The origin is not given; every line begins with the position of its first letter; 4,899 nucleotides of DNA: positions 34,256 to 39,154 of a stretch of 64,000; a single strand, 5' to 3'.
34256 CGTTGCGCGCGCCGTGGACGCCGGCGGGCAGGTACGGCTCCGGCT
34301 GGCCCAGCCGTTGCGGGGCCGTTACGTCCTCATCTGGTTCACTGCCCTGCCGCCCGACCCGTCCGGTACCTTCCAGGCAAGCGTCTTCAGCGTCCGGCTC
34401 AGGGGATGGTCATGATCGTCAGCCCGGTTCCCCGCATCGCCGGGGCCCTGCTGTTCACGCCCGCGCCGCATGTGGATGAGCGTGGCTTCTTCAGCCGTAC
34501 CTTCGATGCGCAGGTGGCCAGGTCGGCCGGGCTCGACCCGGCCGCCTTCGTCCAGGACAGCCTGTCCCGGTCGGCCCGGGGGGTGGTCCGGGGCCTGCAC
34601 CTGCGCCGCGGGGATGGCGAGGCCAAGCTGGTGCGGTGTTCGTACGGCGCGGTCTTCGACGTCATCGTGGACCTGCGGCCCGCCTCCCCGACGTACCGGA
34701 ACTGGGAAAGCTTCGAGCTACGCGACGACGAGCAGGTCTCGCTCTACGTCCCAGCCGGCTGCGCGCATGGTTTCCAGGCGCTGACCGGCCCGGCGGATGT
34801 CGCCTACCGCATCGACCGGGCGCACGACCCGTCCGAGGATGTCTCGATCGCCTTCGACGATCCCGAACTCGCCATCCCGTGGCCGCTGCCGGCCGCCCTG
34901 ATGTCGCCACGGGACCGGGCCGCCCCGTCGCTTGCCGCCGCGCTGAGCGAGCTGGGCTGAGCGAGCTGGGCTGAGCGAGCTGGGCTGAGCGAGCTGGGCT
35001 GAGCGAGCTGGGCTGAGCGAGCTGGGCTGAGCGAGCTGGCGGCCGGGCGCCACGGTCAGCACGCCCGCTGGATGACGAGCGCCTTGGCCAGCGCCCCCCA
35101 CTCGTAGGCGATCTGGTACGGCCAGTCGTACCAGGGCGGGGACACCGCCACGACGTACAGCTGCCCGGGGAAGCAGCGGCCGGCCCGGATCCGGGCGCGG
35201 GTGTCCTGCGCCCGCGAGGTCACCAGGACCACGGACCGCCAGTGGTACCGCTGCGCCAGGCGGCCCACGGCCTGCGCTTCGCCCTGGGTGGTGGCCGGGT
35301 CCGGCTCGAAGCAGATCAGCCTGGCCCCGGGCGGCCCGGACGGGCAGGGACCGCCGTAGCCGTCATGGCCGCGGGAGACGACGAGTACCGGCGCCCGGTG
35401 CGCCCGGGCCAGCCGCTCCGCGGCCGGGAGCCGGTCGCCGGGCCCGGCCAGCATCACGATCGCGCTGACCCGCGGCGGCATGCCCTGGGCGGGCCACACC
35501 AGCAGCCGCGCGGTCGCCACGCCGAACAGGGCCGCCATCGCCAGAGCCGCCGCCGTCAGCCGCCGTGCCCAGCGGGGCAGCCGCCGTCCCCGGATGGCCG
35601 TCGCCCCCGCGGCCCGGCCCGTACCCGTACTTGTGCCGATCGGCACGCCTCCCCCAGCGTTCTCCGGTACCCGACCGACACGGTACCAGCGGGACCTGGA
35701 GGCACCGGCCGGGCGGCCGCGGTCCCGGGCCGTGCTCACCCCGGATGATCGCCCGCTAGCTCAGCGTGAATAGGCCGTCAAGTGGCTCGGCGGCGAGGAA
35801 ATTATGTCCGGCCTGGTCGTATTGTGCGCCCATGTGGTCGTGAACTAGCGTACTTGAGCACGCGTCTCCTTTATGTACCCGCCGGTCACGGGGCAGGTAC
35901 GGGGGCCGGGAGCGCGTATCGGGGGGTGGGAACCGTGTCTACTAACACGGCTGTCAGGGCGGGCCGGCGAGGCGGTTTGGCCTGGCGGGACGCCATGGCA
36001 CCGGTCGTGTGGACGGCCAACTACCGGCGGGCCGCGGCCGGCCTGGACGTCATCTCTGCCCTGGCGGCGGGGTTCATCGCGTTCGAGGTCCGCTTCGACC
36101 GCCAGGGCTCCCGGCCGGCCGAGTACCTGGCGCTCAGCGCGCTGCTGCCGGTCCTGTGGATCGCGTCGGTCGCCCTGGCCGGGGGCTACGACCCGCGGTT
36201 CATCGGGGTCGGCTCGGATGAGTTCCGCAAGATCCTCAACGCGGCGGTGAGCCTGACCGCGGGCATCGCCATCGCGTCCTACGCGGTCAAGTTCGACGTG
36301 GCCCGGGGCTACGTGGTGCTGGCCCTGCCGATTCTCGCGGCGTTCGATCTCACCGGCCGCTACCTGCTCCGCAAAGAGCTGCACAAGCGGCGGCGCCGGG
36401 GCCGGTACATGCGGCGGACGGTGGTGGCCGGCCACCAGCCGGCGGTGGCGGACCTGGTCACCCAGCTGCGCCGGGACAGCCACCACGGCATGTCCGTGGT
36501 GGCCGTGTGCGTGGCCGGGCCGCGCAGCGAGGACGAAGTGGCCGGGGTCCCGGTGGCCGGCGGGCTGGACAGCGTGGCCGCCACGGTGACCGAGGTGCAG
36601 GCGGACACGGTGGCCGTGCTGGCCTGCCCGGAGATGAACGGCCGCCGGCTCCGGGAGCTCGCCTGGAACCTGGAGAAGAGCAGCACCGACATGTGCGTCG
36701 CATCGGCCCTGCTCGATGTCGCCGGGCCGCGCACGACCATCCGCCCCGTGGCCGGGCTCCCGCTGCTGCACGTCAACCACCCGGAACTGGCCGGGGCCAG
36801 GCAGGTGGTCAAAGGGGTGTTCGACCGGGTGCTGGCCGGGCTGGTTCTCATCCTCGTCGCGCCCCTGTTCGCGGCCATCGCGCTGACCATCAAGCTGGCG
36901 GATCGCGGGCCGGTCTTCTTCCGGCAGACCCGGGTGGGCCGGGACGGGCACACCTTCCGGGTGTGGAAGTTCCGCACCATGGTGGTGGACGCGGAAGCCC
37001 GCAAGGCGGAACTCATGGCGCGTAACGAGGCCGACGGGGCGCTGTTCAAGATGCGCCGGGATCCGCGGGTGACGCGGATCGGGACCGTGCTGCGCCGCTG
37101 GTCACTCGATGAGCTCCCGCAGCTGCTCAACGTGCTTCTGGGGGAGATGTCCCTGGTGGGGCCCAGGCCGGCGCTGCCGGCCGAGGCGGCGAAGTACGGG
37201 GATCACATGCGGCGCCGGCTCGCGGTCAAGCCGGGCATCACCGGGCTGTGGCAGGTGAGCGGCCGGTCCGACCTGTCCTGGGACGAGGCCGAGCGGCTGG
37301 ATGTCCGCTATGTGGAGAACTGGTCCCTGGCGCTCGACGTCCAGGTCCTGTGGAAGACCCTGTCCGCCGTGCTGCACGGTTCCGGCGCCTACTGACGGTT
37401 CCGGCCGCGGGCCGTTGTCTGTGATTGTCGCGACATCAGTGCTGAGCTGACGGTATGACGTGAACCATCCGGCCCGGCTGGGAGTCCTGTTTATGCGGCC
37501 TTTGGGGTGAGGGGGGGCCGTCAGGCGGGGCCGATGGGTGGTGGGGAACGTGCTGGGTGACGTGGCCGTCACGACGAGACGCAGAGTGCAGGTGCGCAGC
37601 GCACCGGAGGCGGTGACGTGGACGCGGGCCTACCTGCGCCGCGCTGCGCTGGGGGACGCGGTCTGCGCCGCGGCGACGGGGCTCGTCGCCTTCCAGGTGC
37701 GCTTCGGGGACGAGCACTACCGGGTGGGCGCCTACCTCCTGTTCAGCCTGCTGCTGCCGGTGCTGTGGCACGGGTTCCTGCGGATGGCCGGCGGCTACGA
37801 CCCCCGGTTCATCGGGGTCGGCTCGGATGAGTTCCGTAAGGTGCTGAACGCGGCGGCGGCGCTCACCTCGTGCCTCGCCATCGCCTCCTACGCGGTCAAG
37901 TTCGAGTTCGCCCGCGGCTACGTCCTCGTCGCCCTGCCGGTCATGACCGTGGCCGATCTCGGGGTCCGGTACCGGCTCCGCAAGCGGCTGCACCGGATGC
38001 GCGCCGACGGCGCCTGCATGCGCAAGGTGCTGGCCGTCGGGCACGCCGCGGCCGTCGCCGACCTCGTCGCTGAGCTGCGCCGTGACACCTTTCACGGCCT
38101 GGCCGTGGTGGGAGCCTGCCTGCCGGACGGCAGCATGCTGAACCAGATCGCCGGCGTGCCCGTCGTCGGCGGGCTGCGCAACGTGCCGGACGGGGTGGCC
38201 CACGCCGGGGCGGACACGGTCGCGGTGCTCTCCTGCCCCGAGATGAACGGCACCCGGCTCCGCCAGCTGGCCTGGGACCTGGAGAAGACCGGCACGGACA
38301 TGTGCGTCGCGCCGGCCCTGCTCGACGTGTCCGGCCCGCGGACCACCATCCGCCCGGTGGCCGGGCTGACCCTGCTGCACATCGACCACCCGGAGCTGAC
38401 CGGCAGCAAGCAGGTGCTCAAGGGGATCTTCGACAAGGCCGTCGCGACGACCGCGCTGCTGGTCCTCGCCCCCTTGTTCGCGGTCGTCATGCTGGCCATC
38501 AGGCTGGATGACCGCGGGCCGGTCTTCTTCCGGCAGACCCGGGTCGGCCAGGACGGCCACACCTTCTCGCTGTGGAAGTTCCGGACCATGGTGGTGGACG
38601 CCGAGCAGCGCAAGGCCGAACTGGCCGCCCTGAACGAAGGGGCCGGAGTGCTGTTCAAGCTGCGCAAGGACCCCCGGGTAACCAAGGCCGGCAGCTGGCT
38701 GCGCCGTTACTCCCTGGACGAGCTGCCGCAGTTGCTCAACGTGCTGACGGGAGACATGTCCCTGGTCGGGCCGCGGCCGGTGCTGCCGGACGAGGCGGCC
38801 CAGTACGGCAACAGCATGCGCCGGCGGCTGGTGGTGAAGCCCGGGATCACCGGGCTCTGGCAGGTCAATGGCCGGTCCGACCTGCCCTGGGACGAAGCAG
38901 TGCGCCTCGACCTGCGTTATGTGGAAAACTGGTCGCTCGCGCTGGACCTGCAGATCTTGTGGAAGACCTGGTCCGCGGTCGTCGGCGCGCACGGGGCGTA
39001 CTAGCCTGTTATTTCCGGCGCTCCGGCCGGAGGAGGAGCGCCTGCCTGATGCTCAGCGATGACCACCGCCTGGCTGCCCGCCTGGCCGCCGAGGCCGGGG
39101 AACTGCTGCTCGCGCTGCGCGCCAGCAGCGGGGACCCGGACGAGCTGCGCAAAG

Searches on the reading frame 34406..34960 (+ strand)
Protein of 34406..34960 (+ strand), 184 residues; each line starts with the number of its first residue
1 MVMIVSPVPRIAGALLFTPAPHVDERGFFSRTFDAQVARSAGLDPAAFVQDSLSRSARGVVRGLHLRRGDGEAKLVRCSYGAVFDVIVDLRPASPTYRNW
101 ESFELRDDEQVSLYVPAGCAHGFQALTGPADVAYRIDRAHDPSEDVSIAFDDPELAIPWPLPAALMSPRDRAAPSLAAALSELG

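Call 11: search_protein_families(library=pfam, proteins=[window:34406-34960:+], max_evalue=0.001)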
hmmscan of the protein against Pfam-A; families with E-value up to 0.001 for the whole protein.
window:34406-34960:+ (184 aa): 1 family
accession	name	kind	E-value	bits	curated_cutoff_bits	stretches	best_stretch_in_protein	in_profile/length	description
PF00908.23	dTDP_sugar_isom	-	1.4e-54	184.8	27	1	10-177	3-167/168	dTDP-4-dehydrorhamnose 3,5-epimerase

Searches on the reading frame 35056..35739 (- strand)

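Call 11: search_protein_families(library=pfam, proteins=[window:35056-35739:-], max_evalue=0.001)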
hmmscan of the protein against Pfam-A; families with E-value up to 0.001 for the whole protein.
window:35056-35739:- (227 aa): 1 family
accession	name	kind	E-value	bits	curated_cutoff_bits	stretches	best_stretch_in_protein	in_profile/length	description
PF02698.23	DUF218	-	6e-05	23.4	27.6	0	94-192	3-104/133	DUF218 domain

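Call 72: search_protein_families(library=ncbifam, proteins=[window:35056-35739:-], max_evalue=0.01)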
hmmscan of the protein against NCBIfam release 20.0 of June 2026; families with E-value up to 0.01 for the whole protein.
window:35056-35739:- (227 aa): 0 families

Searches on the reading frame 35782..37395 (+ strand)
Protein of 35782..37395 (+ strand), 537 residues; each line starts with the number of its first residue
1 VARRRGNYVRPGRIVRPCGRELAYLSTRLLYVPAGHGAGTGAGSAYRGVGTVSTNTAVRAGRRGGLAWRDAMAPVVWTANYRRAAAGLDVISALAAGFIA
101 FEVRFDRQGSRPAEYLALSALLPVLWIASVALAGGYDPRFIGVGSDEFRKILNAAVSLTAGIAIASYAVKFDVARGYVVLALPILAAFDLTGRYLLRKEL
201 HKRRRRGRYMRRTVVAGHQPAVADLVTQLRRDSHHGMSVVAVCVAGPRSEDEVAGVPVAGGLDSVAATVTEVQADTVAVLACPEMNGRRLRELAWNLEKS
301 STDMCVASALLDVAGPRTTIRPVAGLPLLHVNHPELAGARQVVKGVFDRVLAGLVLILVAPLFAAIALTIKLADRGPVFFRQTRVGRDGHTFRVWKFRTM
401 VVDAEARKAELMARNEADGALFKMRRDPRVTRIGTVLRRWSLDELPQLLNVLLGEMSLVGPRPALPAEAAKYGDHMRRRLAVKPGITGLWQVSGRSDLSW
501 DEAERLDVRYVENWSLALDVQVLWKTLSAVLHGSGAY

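Call 11: search_protein_families(library=pfam, proteins=[window:35782-37395:+], max_evalue=0.001)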
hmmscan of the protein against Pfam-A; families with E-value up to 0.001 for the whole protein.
window:35782-37395:+ (537 aa): 2 families
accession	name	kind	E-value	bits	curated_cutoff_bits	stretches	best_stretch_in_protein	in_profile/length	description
PF02397.22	Bac_transf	-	1.2e-68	230.6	27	1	344-531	1-178/179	Bacterial sugar transferase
PF13727.12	CoA_binding_3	-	1.3e-08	35.5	25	1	132-298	2-165/175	CoA-binding domain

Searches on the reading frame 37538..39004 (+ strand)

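Call 27: search_protein_families(library=pfam, proteins=[window:37538-39004:+], max_evalue=0.001)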
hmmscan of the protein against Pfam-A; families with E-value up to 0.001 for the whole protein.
window:37538-39004:+ (488 aa): 2 families
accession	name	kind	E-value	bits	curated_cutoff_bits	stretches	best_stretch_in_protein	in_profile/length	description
PF02397.22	Bac_transf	-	1e-68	230.8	27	1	295-482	1-178/179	Bacterial sugar transferase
PF13727.12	CoA_binding_3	-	1e-07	32.6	25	1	83-228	2-145/175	CoA-binding domain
